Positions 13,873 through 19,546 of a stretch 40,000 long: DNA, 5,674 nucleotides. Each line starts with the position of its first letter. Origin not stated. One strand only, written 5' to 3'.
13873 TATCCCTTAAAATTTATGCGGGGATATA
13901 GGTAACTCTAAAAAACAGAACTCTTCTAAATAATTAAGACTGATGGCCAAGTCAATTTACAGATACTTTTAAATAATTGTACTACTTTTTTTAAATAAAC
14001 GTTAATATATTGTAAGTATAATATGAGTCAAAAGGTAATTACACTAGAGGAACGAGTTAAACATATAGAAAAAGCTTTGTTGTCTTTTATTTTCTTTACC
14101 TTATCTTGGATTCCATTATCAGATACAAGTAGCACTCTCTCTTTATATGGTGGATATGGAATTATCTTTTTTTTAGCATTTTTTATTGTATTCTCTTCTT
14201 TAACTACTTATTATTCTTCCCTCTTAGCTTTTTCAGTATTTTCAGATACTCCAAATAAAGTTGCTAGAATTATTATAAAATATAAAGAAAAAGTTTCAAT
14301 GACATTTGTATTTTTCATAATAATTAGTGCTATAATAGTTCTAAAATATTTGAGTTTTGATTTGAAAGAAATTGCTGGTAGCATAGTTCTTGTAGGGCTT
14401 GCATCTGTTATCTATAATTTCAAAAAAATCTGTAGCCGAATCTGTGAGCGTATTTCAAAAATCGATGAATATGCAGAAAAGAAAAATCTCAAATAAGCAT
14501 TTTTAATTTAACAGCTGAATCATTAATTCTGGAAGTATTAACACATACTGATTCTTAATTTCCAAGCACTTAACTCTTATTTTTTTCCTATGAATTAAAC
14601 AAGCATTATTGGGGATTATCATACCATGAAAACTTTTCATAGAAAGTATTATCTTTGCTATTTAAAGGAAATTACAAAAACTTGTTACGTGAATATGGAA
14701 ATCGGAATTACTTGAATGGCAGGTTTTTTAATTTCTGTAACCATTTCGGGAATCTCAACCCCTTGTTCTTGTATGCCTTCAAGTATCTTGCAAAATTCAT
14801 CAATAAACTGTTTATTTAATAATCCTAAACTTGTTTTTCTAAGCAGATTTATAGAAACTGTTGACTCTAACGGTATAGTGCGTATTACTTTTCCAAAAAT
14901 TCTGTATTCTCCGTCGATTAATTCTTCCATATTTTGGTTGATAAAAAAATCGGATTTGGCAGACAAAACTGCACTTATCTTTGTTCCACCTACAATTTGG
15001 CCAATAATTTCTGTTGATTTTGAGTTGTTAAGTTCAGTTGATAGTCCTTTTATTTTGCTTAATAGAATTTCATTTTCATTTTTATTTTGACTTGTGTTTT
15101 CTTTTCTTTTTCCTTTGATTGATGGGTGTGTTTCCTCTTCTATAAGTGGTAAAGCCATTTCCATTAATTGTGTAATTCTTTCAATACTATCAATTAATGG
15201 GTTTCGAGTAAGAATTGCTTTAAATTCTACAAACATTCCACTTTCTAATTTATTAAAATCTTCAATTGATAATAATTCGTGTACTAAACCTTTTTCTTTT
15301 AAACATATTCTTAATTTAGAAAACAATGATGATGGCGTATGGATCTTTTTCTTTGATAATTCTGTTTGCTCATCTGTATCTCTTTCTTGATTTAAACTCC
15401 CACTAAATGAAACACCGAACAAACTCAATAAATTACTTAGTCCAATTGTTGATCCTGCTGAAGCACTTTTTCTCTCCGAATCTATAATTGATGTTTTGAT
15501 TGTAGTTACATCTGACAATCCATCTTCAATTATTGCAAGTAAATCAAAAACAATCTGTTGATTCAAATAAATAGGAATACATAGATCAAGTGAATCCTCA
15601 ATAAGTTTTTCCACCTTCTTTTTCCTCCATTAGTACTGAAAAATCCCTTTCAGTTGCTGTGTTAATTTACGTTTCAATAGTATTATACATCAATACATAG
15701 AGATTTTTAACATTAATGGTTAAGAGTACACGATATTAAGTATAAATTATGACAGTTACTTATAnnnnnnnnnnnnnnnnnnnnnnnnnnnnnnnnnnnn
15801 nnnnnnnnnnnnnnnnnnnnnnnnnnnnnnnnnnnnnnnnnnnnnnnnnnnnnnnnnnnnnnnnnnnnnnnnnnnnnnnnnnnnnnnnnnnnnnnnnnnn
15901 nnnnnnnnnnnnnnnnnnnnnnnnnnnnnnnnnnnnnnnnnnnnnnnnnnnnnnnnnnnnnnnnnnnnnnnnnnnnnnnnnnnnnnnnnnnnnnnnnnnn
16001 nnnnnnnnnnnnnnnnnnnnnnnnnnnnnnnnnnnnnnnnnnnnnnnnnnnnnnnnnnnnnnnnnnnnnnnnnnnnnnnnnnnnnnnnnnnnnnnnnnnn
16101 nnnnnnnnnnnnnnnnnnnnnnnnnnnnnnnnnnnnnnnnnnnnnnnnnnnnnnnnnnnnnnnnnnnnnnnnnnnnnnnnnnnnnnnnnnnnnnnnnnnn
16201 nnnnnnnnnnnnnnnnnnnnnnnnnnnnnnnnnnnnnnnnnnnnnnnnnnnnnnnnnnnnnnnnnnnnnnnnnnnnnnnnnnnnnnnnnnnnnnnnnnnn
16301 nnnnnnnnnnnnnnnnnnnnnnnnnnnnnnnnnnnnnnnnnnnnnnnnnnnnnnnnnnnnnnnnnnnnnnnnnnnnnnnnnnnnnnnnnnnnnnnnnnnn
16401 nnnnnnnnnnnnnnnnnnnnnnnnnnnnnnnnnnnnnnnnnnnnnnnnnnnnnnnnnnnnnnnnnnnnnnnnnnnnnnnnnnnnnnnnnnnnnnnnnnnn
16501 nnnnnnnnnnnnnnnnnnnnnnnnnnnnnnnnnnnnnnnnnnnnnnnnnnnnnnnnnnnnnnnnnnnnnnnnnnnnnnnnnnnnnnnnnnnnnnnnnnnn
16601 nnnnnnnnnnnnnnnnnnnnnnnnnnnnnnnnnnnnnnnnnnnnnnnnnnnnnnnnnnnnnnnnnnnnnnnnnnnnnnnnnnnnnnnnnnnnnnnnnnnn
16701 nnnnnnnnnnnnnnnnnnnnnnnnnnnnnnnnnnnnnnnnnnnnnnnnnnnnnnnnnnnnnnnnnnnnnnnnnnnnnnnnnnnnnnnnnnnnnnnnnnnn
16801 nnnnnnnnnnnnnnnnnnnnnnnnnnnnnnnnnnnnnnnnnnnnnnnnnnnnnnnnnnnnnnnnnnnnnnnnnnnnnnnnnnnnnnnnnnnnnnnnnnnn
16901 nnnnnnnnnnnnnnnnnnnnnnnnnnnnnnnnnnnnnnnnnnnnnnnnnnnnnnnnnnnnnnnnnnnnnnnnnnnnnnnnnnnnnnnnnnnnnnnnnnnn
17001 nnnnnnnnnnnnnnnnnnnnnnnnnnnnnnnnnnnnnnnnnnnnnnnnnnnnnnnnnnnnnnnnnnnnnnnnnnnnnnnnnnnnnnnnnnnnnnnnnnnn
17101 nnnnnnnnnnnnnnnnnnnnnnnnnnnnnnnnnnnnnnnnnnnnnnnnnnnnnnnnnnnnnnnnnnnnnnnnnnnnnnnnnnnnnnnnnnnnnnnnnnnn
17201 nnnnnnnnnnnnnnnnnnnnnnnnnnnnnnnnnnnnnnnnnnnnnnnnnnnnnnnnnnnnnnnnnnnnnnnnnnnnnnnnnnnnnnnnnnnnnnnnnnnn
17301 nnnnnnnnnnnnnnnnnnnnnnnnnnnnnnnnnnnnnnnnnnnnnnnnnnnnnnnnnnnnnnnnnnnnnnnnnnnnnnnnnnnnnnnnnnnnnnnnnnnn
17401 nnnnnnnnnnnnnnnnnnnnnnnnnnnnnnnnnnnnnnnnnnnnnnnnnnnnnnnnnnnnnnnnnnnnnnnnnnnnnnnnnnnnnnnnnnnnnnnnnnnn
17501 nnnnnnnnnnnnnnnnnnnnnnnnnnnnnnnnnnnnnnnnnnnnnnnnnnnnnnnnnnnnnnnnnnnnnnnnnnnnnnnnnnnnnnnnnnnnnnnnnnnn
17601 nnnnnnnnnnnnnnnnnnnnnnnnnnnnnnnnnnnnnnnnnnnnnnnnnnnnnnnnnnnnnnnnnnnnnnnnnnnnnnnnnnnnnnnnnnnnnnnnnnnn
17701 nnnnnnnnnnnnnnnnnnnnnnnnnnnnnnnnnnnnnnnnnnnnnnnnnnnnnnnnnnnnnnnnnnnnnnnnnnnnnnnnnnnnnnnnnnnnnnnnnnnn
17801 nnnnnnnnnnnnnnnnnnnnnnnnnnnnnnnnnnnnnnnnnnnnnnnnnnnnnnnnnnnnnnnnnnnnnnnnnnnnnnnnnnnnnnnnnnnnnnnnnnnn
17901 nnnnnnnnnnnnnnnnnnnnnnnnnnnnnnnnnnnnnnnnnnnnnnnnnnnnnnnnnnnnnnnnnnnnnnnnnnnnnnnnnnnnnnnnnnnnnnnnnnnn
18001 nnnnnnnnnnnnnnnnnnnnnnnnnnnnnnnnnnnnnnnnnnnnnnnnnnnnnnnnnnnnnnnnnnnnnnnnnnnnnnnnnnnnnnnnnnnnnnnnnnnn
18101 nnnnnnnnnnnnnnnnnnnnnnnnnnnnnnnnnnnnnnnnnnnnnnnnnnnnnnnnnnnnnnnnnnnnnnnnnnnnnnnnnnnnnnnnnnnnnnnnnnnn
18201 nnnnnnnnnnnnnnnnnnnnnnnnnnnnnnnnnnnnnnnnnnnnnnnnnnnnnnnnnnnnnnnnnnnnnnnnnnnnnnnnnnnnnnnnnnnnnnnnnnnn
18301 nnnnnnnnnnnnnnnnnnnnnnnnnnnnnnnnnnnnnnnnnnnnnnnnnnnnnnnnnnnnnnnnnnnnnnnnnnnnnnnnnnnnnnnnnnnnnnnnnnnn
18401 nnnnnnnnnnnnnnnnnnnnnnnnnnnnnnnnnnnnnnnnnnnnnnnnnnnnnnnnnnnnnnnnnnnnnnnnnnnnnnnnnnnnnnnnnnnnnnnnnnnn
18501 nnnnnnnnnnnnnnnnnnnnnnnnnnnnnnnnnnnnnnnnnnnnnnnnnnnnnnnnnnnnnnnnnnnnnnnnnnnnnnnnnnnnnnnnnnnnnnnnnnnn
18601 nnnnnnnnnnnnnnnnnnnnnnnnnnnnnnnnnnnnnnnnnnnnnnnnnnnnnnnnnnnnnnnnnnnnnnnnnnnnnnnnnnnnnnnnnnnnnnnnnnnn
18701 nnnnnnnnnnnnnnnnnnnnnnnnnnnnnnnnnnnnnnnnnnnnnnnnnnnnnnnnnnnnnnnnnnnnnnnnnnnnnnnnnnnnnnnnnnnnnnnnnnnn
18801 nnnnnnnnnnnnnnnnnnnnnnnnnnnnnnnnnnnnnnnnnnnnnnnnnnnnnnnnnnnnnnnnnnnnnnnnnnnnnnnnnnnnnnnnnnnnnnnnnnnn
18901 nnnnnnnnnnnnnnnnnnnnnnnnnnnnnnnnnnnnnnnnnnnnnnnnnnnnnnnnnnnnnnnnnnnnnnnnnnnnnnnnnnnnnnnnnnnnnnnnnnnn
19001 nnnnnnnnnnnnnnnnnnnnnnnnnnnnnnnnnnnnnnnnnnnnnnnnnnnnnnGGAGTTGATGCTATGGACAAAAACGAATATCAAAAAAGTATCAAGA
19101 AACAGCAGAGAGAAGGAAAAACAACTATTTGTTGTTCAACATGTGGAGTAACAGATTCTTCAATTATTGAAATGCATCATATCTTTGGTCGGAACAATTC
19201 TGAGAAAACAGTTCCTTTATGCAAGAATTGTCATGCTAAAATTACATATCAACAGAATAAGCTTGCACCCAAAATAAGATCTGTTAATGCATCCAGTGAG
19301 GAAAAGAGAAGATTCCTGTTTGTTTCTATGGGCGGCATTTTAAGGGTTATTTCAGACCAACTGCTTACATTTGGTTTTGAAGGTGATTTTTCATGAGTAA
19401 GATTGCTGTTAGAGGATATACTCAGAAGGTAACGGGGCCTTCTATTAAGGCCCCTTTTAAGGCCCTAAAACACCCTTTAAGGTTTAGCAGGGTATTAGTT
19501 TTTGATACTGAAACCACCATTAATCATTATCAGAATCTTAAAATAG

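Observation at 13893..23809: Complete casposon: solo Cas1 integrase plus self-encoded PolB, bounded by TIRs and a perfect 14-bp TSD at tRNA-Leu(UAA)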

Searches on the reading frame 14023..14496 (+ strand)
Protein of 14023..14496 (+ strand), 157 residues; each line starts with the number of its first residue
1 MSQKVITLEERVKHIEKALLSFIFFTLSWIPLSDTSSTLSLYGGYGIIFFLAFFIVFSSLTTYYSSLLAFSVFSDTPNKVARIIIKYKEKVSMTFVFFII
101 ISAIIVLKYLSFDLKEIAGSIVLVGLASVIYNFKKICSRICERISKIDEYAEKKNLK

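Call 12: search_protein_families(library=pfam, proteins=[window:14023-14496:+], max_evalue=0.01)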
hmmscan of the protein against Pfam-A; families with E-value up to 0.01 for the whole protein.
window:14023-14496:+ (157 aa): 0 families

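Call 31: search_protein_families(library=padloc, proteins=[window:14023-14496:+], max_evalue=0.01)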
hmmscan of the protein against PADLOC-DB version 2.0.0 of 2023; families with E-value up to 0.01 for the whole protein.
window:14023-14496:+ (157 aa): 0 families

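Call 32: search_protein_families(library=ncbifam, proteins=[window:14023-14496:+], max_evalue=0.01)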
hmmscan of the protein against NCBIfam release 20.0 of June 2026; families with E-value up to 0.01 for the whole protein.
window:14023-14496:+ (157 aa): 0 families

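Call 50: search_protein_families(library=pfam, proteins=[window:14023-14496:+], max_evalue=5)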
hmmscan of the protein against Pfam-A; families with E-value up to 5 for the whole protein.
window:14023-14496:+ (157 aa): 1 family
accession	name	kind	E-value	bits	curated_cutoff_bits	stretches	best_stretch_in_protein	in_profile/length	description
PF07895.16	DUF1673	-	0.01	16.2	30.4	1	43-125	75-157/204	Protein of unknown function (DUF1673)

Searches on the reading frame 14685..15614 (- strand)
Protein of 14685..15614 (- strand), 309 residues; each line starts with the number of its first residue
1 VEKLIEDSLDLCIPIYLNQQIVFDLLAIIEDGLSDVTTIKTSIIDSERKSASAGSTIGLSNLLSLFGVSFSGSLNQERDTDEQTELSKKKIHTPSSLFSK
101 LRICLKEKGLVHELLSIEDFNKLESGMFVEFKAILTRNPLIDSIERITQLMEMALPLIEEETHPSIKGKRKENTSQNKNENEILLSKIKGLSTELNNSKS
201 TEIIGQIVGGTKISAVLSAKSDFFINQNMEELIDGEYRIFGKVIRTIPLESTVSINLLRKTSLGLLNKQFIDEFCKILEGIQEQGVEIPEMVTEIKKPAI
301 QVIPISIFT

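Call 12: search_protein_families(library=pfam, proteins=[window:14685-15614:-], max_evalue=0.01)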
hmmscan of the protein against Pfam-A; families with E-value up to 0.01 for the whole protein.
window:14685-15614:- (309 aa): 2 families
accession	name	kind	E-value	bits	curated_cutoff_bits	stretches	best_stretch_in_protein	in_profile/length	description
PF19952.5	DUF6414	-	2.5e-35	123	25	1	11-308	1-283/283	Domain of unknown function (DUF6414)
PF00160.26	Pro_isomerase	-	4.6e-05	24.1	21.7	1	170-245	55-129/159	Cyclophilin type peptidyl-prolyl cis-trans isomerase/CLD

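Call 31: search_protein_families(library=padloc, proteins=[window:14685-15614:-], max_evalue=0.01)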
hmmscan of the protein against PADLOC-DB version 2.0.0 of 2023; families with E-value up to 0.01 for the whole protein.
window:14685-15614:- (309 aa): 0 families

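Call 32: search_protein_families(library=ncbifam, proteins=[window:14685-15614:-], max_evalue=0.01)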
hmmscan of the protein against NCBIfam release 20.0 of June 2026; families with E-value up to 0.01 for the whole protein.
window:14685-15614:- (309 aa): 0 families

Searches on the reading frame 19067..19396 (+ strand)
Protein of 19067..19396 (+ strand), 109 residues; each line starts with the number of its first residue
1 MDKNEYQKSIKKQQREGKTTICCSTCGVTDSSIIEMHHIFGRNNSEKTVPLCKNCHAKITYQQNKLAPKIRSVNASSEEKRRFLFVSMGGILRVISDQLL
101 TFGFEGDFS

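Call 12: search_protein_families(library=pfam, proteins=[window:19067-19396:+], max_evalue=0.01)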
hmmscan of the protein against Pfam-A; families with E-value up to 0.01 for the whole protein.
window:19067-19396:+ (109 aa): 1 family
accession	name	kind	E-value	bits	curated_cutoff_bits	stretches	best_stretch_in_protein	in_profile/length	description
PF16786.11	RecA_dep_nuc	-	0.00025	21.6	26.9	1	20-75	17-74/103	Recombination enhancement, RecA-dependent nuclease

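Call 31: search_protein_families(library=padloc, proteins=[window:19067-19396:+], max_evalue=0.01)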
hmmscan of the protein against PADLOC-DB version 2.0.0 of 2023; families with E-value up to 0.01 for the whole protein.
window:19067-19396:+ (109 aa): 3 families
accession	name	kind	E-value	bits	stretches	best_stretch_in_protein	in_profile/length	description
PDLC00642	ZorE2|ZorE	-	0.00013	19.5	1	8-58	202-257/283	HNH endonuclease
PDLC00643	ZorE2|ZorE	-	0.0022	15.3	1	11-58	210-260/282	HNH endonuclease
PDLC00645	ZorE2|ZorE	-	0.0041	14.2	1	8-59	198-254/375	HNH endonuclease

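Call 32: search_protein_families(library=ncbifam, proteins=[window:19067-19396:+], max_evalue=0.01)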
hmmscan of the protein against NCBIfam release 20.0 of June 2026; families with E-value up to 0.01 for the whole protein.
window:19067-19396:+ (109 aa): 0 families
